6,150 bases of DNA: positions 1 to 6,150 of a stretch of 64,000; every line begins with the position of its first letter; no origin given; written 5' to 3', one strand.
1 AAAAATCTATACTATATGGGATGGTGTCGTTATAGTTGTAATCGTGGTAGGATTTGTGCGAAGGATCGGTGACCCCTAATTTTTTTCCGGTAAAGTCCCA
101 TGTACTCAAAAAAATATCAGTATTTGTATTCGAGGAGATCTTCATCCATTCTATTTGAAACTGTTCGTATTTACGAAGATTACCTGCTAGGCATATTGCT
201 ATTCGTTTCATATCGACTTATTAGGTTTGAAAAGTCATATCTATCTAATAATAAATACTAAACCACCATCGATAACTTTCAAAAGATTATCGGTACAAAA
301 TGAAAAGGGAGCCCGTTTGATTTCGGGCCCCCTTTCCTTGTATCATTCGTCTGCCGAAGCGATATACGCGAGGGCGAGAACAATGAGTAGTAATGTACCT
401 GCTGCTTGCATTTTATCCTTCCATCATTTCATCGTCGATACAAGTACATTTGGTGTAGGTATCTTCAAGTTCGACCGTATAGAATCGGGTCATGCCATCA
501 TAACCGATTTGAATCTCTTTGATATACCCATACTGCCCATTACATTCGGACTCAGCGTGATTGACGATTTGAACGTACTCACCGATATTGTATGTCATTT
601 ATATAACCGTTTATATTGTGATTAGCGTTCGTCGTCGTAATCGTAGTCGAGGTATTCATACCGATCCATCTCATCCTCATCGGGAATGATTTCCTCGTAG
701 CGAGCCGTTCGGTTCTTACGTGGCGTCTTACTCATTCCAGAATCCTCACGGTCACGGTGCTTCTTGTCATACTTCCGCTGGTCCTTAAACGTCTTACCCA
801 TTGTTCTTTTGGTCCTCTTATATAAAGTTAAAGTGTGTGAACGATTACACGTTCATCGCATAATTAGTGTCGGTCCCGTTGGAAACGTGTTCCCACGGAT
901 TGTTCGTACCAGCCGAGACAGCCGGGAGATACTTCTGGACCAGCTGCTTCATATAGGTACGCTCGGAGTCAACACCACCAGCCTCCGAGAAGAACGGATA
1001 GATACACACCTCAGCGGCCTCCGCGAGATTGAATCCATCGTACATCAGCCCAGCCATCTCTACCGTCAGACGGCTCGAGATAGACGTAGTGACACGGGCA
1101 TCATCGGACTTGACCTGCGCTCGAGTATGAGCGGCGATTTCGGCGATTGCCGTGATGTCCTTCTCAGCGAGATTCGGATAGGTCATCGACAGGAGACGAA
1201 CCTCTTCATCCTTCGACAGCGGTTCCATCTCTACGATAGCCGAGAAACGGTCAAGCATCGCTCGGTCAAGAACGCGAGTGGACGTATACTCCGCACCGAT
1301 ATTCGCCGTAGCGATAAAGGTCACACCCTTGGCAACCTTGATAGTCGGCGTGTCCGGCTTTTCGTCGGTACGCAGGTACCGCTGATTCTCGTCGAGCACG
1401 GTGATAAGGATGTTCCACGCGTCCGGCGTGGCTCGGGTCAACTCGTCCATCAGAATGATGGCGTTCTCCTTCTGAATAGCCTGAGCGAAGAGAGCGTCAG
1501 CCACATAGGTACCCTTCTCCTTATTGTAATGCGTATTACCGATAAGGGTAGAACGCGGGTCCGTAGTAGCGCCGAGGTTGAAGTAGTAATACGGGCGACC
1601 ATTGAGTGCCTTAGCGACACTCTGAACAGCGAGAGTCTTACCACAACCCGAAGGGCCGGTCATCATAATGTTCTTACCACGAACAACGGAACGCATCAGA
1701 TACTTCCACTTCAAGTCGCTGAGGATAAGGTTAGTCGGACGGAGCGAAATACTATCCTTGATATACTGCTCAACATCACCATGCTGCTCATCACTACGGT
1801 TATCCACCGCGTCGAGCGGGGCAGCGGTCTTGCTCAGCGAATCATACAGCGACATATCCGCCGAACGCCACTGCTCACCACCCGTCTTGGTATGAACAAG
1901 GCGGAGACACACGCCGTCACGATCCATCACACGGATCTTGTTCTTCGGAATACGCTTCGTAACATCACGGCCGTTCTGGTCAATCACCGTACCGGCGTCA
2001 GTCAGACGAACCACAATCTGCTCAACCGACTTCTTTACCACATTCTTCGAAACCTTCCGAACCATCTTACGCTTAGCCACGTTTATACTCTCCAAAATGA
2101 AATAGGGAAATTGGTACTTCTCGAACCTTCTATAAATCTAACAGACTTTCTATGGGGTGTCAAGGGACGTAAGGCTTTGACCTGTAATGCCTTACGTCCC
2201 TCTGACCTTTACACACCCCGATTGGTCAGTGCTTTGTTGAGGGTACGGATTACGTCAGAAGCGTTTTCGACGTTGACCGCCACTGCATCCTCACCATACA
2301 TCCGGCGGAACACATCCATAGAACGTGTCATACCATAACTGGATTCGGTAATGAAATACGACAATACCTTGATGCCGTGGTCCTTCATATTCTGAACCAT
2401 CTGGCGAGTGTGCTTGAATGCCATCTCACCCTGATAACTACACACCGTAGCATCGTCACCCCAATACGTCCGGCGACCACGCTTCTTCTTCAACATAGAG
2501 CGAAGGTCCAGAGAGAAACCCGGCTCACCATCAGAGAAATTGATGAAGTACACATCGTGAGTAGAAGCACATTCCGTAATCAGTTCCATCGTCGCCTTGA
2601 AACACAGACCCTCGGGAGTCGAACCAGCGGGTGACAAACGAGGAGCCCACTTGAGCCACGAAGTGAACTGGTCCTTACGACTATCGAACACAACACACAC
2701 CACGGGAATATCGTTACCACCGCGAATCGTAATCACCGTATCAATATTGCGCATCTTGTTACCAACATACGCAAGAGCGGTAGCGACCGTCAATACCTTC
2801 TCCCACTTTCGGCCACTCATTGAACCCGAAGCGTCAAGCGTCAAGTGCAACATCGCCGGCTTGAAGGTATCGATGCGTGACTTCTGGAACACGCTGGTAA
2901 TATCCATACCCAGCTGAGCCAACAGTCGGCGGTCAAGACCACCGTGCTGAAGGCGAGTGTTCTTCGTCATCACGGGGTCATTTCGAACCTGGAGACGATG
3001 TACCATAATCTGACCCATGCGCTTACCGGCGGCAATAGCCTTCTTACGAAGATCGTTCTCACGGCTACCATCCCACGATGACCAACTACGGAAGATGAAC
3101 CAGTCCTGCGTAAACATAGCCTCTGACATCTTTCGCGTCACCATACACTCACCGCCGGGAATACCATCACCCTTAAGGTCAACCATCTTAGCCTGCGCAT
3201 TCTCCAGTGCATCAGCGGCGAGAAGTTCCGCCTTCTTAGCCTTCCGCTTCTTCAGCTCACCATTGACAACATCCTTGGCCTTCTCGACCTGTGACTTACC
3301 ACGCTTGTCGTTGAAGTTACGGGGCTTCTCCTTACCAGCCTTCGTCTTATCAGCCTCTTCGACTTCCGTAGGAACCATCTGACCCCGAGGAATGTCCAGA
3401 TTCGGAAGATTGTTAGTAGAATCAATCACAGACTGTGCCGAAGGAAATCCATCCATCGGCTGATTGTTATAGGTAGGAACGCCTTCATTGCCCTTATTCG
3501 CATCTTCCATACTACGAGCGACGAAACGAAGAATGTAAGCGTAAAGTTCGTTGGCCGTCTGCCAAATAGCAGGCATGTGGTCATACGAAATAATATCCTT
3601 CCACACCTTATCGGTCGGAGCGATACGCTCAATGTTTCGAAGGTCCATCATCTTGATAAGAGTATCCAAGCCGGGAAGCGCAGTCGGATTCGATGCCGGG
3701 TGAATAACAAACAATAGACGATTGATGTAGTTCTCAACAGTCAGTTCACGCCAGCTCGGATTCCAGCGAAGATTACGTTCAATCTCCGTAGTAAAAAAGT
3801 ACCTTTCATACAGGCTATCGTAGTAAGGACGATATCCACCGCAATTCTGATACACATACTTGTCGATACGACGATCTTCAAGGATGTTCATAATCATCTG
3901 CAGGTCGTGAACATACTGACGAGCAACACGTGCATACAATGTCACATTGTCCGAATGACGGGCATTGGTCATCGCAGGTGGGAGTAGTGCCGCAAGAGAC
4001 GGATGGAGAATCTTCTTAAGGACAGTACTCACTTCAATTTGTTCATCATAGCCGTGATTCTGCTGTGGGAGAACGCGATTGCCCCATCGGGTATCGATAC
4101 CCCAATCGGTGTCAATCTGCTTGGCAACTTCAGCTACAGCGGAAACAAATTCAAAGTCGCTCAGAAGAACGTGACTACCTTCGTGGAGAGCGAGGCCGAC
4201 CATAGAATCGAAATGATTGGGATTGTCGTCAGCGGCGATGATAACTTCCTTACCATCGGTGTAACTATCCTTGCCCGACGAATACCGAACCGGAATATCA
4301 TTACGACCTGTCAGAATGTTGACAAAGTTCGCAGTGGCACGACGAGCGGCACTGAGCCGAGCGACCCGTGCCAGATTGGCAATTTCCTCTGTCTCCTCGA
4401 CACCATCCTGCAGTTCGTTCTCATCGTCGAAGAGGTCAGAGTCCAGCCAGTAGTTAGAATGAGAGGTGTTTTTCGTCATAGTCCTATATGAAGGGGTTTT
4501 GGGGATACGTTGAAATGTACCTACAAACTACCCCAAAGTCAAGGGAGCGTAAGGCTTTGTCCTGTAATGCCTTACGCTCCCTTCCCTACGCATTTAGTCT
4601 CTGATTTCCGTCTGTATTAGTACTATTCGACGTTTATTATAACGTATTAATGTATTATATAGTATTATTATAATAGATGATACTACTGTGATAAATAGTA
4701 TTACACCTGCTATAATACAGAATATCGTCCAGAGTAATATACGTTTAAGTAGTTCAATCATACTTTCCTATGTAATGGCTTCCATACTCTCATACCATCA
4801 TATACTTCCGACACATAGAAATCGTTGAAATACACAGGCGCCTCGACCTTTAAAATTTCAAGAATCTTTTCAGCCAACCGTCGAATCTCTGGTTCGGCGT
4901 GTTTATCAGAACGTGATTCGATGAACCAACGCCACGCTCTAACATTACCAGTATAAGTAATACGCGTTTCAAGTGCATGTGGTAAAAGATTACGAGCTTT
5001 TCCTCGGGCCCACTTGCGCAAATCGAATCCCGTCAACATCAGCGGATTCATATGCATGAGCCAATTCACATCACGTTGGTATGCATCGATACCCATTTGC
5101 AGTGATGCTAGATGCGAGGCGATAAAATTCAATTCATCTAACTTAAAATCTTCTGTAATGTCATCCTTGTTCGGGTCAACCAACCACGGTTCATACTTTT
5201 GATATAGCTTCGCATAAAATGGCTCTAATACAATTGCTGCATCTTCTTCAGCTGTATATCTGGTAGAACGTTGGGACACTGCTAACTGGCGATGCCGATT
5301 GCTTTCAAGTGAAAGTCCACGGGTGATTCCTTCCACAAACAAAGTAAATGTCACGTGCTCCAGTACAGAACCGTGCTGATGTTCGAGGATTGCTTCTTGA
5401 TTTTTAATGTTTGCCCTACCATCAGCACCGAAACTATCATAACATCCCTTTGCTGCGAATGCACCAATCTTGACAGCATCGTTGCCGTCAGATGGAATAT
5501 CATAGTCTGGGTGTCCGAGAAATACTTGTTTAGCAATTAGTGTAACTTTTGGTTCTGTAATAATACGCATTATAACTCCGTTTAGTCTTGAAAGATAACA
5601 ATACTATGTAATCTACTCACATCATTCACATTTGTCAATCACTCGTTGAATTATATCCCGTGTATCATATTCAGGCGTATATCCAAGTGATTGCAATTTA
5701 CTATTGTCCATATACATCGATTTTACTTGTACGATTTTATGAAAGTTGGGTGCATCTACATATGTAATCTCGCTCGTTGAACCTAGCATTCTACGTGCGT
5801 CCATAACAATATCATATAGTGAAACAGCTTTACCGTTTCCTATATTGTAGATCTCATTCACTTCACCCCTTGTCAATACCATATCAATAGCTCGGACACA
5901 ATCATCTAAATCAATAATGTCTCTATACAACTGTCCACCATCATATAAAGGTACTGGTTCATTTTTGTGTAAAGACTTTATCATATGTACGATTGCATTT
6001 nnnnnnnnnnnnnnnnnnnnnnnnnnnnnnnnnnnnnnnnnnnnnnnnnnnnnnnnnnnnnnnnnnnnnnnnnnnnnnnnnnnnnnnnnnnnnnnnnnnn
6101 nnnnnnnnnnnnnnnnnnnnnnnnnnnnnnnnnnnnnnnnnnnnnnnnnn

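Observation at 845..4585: MoxR AAA+ / VWA pair bracketed by two copies of a covarying hairpin element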

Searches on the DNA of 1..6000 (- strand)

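Call 32: search_rna_families(source=window, start=1, end=6000, threshold=evalue, max_evalue=10, show_alignments=3)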
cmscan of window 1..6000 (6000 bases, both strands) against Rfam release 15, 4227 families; matches with E-value up to 10: 3.
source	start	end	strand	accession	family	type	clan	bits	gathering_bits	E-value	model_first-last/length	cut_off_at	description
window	4533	4591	-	RF03964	mir-H1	Gene; miRNA;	-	21.5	97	5.6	1-85/85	no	mir-H1 microRNA precursor family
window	291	345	-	RF00641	mir-154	Gene; miRNA;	CL00149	19.4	52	6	1-82/82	no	mir-154 microRNA precursor family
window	4386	4428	-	RF01276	sR53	Gene; snRNA; snoRNA; CD-box;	-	15.2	49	5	1-60/60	no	Small nucleolar RNA sR53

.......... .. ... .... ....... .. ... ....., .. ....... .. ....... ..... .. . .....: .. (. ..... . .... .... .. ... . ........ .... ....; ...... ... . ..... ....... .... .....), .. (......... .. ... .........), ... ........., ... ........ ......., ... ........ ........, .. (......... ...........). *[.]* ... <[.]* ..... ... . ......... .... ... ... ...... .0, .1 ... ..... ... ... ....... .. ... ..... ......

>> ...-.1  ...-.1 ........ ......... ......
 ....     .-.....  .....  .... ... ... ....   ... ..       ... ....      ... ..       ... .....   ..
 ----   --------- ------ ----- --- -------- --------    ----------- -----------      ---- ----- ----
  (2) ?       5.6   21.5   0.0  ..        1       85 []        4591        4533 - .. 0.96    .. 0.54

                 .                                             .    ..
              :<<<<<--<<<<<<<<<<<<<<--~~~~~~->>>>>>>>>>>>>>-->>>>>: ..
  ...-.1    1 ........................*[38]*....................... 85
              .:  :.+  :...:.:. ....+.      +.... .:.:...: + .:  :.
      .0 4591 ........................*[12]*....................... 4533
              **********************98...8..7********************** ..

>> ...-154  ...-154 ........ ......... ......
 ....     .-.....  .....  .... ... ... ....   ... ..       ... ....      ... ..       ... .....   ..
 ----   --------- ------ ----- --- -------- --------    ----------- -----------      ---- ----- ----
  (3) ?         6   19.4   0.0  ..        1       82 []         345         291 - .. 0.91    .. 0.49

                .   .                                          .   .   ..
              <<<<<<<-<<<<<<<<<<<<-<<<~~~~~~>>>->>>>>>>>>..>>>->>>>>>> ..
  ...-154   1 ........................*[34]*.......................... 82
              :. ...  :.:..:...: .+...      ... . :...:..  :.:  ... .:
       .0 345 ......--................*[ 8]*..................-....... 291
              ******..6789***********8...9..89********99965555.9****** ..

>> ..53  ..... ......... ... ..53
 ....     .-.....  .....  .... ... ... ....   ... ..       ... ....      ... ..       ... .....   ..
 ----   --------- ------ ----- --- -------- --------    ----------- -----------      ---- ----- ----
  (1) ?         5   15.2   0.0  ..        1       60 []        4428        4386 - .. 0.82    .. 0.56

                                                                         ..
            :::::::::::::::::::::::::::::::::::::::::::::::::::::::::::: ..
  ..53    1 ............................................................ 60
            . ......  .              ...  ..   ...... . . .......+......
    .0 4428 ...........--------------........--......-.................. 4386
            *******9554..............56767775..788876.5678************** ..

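Call 96: search_dna_similar(query=window:4531-4584:-, collection=phages, mode=distant, max_evalue=10, max_rows=10)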
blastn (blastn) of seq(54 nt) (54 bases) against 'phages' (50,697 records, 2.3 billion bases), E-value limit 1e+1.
Records with a match: 10; places in all: 10; records where one place covers at least 80% of the query: 0.
Best place of each record, by identity: >=99% 1; 95-99% 2; 90-95% 7.
By first word of the organism name: Escherichia 7; ssRNA 3.
By host as written in the record: - 3; Escherichia coli O18:K1:H7 3; Escherichia coli 2; Escherichia coli O18ac:K1:H7 ColV+ 1; Escherichia coli APEC 45 1.
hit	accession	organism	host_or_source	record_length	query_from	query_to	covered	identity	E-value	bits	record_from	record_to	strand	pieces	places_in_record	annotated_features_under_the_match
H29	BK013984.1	ssRNA phage Gerhypos.4_23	soil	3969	23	45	43%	95.7%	3e-1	38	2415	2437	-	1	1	Gerhypos.4_23_3: RNA-directed RNA polymerase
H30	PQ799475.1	Escherichia phage vB_Ec_DUEC01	Escherichia coli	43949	6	28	43%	91.3%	4e+0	34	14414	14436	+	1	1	tail assembly chaperone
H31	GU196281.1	Escherichia phage K1ind3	Escherichia coli O18:K1:H7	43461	6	28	43%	91.3%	4e+0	34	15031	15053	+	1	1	hypothetical protein (x2)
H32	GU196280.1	Escherichia phage K1ind2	Escherichia coli O18:K1:H7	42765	6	28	43%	91.3%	4e+0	34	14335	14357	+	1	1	hypothetical protein (x2)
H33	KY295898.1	Escherichia phage P AB-2017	Escherichia coli O18ac:K1:H7 ColV+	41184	6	28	43%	91.3%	4e+0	34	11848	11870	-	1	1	tail assembly chaperone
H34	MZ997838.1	Escherichia phage ULINTec2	Escherichia coli APEC 45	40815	6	28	43%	91.3%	4e+0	34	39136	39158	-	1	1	hypothetical protein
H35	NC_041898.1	Escherichia phage K1ind2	Escherichia coli O18:K1:H7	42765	6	28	43%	91.3%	4e+0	34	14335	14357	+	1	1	tail assembly chaperone (x2)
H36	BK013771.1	ssRNA phage Zoerhiza.4_9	soil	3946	23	45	43%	91.3%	4e+0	34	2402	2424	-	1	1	Zoerhiza.4_9_4: RNA-directed RNA polymerase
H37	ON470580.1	Escherichia phage vB_EcoM-606R7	Escherichia coli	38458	5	24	37%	100.0%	3e-1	37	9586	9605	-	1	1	major capsid protein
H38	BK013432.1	ssRNA phage Gephyllon.1_6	soil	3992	23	43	39%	95.2%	4e+0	35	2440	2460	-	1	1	Gephyllon.1_6_3: RNA-directed RNA polymerase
